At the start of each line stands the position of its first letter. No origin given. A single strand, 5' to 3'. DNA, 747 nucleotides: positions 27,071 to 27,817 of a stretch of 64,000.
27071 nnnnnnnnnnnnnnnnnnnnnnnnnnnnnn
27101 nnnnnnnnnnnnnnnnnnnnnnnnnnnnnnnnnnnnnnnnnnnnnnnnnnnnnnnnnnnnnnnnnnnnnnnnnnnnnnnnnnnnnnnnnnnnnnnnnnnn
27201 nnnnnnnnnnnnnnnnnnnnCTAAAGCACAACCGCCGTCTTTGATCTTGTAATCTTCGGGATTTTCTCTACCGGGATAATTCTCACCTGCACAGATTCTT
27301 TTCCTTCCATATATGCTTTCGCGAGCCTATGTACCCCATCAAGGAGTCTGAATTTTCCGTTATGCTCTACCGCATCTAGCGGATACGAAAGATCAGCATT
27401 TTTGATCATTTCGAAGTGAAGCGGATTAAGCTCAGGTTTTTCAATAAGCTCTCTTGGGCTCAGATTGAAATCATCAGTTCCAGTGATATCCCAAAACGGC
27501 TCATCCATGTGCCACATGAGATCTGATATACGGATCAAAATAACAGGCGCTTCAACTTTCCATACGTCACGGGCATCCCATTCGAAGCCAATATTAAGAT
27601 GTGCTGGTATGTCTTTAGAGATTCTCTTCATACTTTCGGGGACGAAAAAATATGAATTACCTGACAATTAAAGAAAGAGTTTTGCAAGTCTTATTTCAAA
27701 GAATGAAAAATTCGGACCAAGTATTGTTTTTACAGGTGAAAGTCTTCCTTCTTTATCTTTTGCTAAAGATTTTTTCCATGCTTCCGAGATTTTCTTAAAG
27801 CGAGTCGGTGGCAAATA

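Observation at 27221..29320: Translationally coupled Pif1-family helicase (with C-terminal HTH) and ParB/Srx-like nuclease-domain protein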

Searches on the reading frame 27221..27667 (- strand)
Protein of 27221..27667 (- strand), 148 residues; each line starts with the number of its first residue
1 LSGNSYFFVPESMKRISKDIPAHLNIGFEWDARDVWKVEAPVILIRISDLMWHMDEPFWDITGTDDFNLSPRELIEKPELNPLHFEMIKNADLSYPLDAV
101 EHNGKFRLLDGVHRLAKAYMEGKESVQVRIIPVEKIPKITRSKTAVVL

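Call 3: search_protein_families(library=pfam, proteins=[window:27221-27667:-], max_evalue=0.01)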
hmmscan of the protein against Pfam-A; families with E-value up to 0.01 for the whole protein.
window:27221-27667:- (148 aa): 0 families

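Call 4: search_protein_families(library=padloc, proteins=[window:27221-27667:-], max_evalue=0.01)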
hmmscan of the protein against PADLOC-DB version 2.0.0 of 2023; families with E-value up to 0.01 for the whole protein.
window:27221-27667:- (148 aa): 0 families

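Call 5: search_protein_families(library=pfam, proteins=[window:27221-27667:-], max_evalue=10)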
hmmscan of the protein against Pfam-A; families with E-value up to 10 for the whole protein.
window:27221-27667:- (148 aa): 2 families
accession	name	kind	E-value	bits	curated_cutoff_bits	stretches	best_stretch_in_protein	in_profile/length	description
PF15589.11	Imm21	-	0.14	12.6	30.7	1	11-45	85-119/159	Immunity protein 21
PF23719.1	VapB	-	0.16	12.6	27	1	99-132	62-95/97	Antitoxin VapB-like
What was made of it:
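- Tried and rejected: Weak Pfam hits of the small protein to Imm21 and VapB-like (E 0.14-0.16) were dismissed as noise (call 5).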

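Call 6: search_protein_families(library=ncbifam, proteins=[window:27221-27667:-], max_evalue=1)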
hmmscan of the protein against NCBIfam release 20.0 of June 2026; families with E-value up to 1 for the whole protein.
window:27221-27667:- (148 aa): 0 families

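Call 7: search_protein_families(library=phrogs, proteins=[window:27221-27667:-], max_evalue=1)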
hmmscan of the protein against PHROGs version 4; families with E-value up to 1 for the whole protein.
window:27221-27667:- (148 aa): 3 families
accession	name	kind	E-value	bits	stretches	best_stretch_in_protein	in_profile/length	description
phrog_17560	-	unknown function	6.8e-15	56.5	1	83-142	56-115/119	-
phrog_35149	-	unknown function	0.0028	18.6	1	88-138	87-142/164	-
phrog_21912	-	DNA, RNA and nucleotide metabolism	0.017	16.1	1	90-134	71-114/153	DNA binding protein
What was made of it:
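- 27221..27631 (-): Orphan single-domain ParB/Srx-fold protein of 136 aa. It belongs to an uncharacterised family with the motif LDGxHRL (GxxR P-motif). It is probably NTP-binding. No Pfam, NCBIfam or PADLOC hit (calls 3-6). phrog_17560 (unknown function) at 6.8e-15 (call 7).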

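Call 8: find_homologous_proteins(query=window:27221-27667:-, max_evalue=0.001)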
Query window:27221-27667:- (148 aa): 4 proteins with E <= 0.001 among 34 candidates.
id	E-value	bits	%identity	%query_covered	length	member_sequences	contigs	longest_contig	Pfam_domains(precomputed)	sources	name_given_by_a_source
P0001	6.7e-86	304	100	92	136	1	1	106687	-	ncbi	-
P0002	4.6e-23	100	39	83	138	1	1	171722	-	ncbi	ncbi:hypothetical protein [Kribbella swartbergensis]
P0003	5.8e-21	93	47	62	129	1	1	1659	-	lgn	-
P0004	7.8e-17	80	39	79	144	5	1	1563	-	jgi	jgi:hypothetical protein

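Call 11: find_encoding_contigs(protein=P0001, flank=10000, max_places=5)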
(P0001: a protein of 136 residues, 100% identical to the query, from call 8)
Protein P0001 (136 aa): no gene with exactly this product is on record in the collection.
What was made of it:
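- Tried and rejected: An exact-sequence look-up of the window's own ParB-like protein found no contig on record (call 11).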

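Call 12: find_encoding_contigs(protein=P0002, flank=6000, max_places=4)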
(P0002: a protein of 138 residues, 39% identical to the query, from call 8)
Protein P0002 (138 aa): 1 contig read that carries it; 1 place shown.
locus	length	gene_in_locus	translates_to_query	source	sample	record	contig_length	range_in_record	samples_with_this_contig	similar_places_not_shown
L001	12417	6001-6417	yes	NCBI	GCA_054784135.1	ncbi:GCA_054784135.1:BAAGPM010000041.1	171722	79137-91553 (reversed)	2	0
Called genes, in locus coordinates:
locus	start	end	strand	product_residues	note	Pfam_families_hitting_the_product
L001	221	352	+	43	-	-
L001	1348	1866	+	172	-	-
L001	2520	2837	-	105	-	-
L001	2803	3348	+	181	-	-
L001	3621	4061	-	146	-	-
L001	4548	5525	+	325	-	PF12802:MarR_2 (faint), PF12840:HTH_20 (faint), PF13404:HTH_AsnC-type, PF13412:HTH_24 (weak), PF13404:HTH_AsnC-type, PF13412:HTH_24, PF22482:AsnC_trans_reg_3 (weak), PF01037:AsnC_trans_reg, +5 more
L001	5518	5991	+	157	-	PF13847:Methyltransf_31 (weak), PF08241:Methyltransf_11 (faint), PF13649:Methyltransf_25 (weak)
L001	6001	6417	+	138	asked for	-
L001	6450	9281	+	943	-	PF13191:AAA_16, PF00196:GerE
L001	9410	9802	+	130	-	PF00581:Rhodanese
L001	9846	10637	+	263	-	PF00296:Bac_luciferase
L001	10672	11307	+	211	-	PF00106:adh_short, PF13561:adh_short_C2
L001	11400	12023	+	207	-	PF04299:FMN_bind_2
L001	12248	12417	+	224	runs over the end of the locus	PF04892:VanZ-LLP1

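Call 13: find_encoding_contigs(protein=P0003, flank=6000, max_places=4)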
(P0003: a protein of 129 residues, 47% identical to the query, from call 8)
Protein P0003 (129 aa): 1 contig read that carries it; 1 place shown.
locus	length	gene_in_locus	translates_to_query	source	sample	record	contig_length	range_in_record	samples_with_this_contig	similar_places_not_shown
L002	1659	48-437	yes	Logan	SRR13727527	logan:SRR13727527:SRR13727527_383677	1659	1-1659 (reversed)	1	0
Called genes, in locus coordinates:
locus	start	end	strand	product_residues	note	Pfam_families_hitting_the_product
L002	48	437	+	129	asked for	-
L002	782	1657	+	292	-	?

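Call 14: find_encoding_contigs(protein=P0004, flank=6000, max_places=4)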
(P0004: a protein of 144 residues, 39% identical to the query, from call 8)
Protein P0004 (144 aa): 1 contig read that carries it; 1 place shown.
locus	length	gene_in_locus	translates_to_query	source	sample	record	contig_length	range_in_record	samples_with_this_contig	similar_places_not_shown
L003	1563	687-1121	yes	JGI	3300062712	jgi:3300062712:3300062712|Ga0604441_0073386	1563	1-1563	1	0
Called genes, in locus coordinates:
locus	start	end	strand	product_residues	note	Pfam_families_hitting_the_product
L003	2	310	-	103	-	?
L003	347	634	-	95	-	PF08922:DUF1905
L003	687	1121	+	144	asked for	-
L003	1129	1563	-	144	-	?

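Call 17: search_solved_structures(query=P0001, max_evalue=10, show_alignments=2)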
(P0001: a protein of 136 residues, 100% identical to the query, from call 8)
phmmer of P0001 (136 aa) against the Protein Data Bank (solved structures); distinct sequences matched with E-value up to 10: 2.
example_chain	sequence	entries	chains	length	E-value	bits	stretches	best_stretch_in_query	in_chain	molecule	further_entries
6zj3_SI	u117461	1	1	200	0.062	16.6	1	53-124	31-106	Ribosomal protein eS7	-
4umk_A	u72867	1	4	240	0.32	14.3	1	58-123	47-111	PROBABLE CHROMOSOME-PARTITIONING PROTEIN PARB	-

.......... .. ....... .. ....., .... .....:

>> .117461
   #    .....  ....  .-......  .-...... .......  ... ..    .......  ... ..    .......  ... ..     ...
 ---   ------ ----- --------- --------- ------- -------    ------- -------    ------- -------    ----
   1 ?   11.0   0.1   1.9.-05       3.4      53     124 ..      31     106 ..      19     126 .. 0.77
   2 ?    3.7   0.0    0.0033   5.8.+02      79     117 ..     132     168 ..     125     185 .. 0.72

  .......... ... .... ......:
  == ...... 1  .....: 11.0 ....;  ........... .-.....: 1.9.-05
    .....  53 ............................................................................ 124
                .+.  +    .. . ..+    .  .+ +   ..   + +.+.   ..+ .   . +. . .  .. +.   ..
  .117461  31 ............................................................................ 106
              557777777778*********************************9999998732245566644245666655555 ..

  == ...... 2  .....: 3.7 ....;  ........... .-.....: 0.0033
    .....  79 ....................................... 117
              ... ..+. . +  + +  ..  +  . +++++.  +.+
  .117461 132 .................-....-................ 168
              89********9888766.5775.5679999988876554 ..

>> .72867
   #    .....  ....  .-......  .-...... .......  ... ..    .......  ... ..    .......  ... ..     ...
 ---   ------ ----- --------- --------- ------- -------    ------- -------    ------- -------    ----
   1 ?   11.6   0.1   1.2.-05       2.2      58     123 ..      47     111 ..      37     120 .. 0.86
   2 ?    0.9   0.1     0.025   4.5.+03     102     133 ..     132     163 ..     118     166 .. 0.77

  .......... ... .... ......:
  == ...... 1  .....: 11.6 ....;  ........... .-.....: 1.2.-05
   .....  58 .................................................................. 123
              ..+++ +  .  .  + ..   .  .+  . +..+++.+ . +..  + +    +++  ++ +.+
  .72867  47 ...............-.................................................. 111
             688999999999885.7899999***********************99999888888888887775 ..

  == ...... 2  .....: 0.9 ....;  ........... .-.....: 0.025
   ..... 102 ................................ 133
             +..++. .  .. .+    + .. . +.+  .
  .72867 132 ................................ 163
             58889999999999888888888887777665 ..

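Call 18: search_protein_representatives(protein=window:27221-27667:-)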
Query: 148 residues. Proteins with E-value up to 0.001 (for the whole library): 611; up to 1e-10: 219; up to 1e-30: 2. The best 150 are listed.
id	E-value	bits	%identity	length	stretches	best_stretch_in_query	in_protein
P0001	2.1e-86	303.7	100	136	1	13-148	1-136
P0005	3.1e-32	127.9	47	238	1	23-140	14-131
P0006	7.1e-30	120.2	46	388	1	25-139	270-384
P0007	9.1e-30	119.9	45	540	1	24-142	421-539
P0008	2.5e-28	115.2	45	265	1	22-141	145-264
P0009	6.5e-27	110.6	46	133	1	22-139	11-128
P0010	9.4e-27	110.1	44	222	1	24-141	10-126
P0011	2.9e-26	108.5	42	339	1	15-139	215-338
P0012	7.3e-26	107.2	42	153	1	27-140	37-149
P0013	5.1e-25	104.5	39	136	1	7-138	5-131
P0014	7.2e-25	104.0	46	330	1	24-139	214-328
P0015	6.8e-24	100.8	43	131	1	24-141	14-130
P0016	1.2e-23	100.0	45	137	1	25-140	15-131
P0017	1.3e-23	99.9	40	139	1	26-140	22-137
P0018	1.4e-23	99.8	37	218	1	24-140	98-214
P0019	1.7e-23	99.5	44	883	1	24-139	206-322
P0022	2.2e-22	95.9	42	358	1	14-139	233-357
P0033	3.1e-20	88.9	45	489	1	18-124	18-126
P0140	4.9e-13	65.6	30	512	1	23-142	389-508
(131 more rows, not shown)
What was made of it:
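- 27221..27631 (-): 611 representatives at E<=1e-3 (call 18).
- Checked: Those three begin at residues 7, 8 and 9 (call 18).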

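Call 21: search_protein_families(library=pfam, proteins=[P0005, P0006, P0007, P0008, P0011, P0014, P0019, P0022, P0033, P0140], max_evalue=0.001)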
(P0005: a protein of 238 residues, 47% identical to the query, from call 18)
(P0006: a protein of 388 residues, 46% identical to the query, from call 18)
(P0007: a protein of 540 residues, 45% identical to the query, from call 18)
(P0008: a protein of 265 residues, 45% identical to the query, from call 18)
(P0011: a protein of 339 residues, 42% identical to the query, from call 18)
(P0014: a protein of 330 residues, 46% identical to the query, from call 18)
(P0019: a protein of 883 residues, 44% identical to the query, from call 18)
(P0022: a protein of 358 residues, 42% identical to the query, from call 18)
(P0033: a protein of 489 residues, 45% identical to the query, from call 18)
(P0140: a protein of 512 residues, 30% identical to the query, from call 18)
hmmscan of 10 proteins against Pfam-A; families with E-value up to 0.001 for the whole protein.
P0005 (238 aa): 1 family
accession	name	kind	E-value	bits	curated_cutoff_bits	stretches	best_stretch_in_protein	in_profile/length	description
PF01035.26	DNA_binding_1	-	2e-22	79.3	27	1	141-219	3-81/81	6-O-methylguanine DNA methyltransferase, DNA binding domain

P0006 (388 aa): 1 family
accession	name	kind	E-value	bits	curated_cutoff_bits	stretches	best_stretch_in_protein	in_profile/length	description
PF02655.19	ATP-grasp_3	-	3.6e-07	30.9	23.2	1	19-142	48-157/160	ATP-grasp domain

P0007 (540 aa): 1 family
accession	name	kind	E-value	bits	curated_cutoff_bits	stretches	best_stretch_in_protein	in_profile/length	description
PF02655.19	ATP-grasp_3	-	2.9e-07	31.2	23.2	1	131-290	17-157/160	ATP-grasp domain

P0008 (265 aa): 0 families

P0011 (339 aa): 1 family
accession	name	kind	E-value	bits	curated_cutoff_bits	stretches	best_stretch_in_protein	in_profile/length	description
PF03575.23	Peptidase_S51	-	3.6e-38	131.7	23.9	1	11-201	15-206/206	Peptidase family S51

P0014 (330 aa): 1 family
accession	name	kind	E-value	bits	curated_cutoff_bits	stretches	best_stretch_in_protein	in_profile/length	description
PF06197.19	DUF998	-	6.1e-25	88.4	30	1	10-195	1-182/184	Protein of unknown function (DUF998)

P0019 (883 aa): 0 families

P0022 (358 aa): 4 families
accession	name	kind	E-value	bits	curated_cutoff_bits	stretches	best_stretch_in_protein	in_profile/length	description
PF00106.31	adh_short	-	2e-36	125.8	26.6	1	3-195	2-190/195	short chain dehydrogenase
PF13561.12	adh_short_C2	-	2e-33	116.4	27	1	8-230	1-230/236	Enoyl-(Acyl carrier protein) reductase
PF08659.16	KR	-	1.8e-07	31.7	22.6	1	3-90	2-93/180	KR domain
PF01370.27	Epimerase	-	0.00045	20.1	20.9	1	4-87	1-73/240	NAD dependent epimerase/dehydratase family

P0033 (489 aa): 1 family
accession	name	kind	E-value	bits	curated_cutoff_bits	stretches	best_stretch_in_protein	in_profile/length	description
PF23169.1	HalD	-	8.8e-10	38.8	26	1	270-411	74-210/228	Halogenase D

P0140 (512 aa): 1 family
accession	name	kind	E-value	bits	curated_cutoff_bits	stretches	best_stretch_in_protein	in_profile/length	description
PF00491.26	Arginase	-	4.8e-30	105.4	22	1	114-299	87-256/280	Arginase family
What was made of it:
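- One family member is fused to an MGMT-type DNA-binding domain (call 21).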

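Call 22: predict_structure(protein=P0001)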
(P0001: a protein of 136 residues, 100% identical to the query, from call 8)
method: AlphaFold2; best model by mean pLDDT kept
length: 136 residues; sequences in the alignment: 1
mean_pLDDT: 36.0   pTM: 0.26
mean pLDDT of the five models: 36.0, 33.6, 31.1, 31.1, 28.5
residues with pLDDT >= 90: 0; 70-90: 0; 50-70: 9; < 50: 127
segments of 3 or more residues with pLDDT < 50: 1-61, 66-101, 106-108, 113-136
pLDDT, mean of each block of 10 residues (from residue 1): 26 30 32 37 31 42 47 34 32 37 50 46 34 24
secondary structure, 60 per line:
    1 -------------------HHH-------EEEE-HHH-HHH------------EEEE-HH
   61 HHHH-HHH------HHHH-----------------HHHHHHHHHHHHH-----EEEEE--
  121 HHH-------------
elements in order: E30-33 E54-57 H59-64 H75-78 H96-108 E114-118
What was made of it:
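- Tried and rejected: Single-sequence AF2 of the small protein gave an unusable model (pLDDT 36, call 22).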

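Call 24: search_solved_structures(query=A1, max_evalue=10, show_alignments=3)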
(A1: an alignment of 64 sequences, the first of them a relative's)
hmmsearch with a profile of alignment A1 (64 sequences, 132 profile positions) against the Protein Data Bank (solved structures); distinct sequences matched with E-value up to 10: 6.
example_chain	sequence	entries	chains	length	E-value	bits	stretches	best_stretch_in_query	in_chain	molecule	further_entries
5ujd_A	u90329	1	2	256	1.2e-05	28.5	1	77-123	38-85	Siderophore biosynthesis protein SbnI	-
6nr6_A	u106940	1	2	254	1.2e-05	28.5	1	77-123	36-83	Bifunctional transcriptional regulator/O-phospho-L-serine synthase SbnI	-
5uje_A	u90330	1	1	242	2.6e-05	27.4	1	81-123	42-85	SbnI protein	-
6ky4_A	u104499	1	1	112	0.31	14.2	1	65-120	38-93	Sulfiredoxin, chloroplastic/mitochondrial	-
1hc1_A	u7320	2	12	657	0.9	12.7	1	34-57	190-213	ARTHROPODAN HEMOCYANIN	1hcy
1ywq_A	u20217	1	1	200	1.1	12.5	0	60-101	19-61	Nitroreductase family protein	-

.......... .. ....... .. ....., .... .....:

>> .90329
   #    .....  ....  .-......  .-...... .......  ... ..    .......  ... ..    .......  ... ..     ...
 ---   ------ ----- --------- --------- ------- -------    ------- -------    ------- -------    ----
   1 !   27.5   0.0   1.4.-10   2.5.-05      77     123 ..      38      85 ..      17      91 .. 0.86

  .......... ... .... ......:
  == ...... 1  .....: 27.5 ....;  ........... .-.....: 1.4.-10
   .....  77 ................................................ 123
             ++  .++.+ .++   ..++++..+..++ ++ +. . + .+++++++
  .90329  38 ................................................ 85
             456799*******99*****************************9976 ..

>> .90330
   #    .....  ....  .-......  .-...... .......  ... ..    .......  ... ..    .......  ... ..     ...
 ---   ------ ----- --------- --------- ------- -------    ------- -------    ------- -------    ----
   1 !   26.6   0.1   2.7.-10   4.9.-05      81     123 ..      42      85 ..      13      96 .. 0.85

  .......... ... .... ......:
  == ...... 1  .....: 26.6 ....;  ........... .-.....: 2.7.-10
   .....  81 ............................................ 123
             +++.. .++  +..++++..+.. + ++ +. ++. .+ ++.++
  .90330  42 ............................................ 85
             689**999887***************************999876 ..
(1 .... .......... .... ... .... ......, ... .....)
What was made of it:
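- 27221..27631 (-): The family profile matches SbnI at 1.2e-5 (call 24).
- On Free serine kinase (SerK/SbnI): The protein ends at residue 136 (call 24).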

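Call 25: find_homologous_proteins(query=A1, max_evalue=0.00001)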
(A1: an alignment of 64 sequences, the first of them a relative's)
Query A1 (64 sequences) (136 aa, profile of the alignment): 276 proteins with E <= 0.00001 among 2442 candidates; the best 120 are listed.
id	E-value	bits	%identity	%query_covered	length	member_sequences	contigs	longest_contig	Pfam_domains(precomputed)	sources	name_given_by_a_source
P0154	1.0e-50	189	44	87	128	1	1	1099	-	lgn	-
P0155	2.0e-48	182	49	84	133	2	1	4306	-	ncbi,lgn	-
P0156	2.4e-48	181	39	91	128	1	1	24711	-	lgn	-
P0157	2.5e-48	181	40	87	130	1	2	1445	-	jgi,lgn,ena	-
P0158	2.9e-48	181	48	87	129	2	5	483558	-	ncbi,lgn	-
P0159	2.9e-48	181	41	94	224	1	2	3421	PF12961.14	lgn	-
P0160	8.2e-48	180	47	87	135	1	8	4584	-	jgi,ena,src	-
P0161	3.0e-47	178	39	84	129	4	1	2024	-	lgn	-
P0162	2.1e-46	175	41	90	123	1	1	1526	-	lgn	-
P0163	3.5e-46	174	43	96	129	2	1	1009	-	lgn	-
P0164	1.8e-45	172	50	85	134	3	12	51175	-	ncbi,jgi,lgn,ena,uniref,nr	ncbi:MAG: hypothetical protein A2921_02445 [Candidatus Magasanikbacteria bacterium RIFCSPLOWO2_01_FU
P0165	6.0e-44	167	49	79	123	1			-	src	-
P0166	1.2e-42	163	40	89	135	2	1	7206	-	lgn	-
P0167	5.3e-41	158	41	81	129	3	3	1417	-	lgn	-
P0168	7.3e-41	157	38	85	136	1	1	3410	-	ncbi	ncbi:MAG: hypothetical protein V1688_00590 [bacterium]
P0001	1.5e-40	156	100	100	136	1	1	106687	-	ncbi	-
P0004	1.1e-38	150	39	86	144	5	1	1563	-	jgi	jgi:hypothetical protein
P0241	2.2e-37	146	55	95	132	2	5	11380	-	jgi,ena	-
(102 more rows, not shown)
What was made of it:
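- Some sources name family members 'ParB-like nuclease' (call 25).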

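Call 27: find_encoding_contigs(protein=P0241, flank=6000, max_places=4)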
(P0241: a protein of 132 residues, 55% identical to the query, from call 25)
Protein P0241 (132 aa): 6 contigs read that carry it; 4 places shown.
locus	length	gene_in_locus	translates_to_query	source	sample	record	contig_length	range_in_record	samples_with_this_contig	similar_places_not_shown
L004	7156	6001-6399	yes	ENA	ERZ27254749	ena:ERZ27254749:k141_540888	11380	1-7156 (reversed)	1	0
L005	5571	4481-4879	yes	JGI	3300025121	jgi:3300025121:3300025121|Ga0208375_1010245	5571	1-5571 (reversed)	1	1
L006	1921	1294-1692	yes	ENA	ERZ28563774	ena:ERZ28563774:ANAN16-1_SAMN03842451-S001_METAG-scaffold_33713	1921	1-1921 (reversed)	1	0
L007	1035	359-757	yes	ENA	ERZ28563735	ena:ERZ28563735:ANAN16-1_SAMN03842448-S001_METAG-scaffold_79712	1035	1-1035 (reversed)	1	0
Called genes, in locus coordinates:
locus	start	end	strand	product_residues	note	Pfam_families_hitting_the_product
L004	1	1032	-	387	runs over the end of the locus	PF02388:FemAB (weak), PF13480:Acetyltransf_6, PF02388:FemAB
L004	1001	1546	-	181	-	PF02643:DUF192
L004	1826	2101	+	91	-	PF00076:RRM_1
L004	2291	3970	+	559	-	PF00270:DEAD (faint), PF01443:Viral_helicase1 (faint), PF05970:PIF1, PF13245:AAA_19, PF13401:AAA_22 (weak), PF13604:AAA_30, PF21530:Pif1_2B_dom (weak), PF14493:HTH_40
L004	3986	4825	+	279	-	PF12705:PDDEXK_1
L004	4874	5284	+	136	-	PF07291:MauE (weak), PF07681:DoxX, PF13564:DoxX_2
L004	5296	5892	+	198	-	-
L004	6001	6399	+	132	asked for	-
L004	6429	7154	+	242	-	?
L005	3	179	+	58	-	?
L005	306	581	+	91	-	PF00076:RRM_1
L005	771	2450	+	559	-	PF00270:DEAD (faint), PF01443:Viral_helicase1 (faint), PF05970:PIF1, PF13245:AAA_19, PF13401:AAA_22 (weak), PF13604:AAA_30, PF21530:Pif1_2B_dom (weak), PF14493:HTH_40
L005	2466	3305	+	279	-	PF12705:PDDEXK_1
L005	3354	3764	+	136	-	PF07291:MauE (weak), PF07681:DoxX, PF13564:DoxX_2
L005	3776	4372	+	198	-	-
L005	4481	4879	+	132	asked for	-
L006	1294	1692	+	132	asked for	-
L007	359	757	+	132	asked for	-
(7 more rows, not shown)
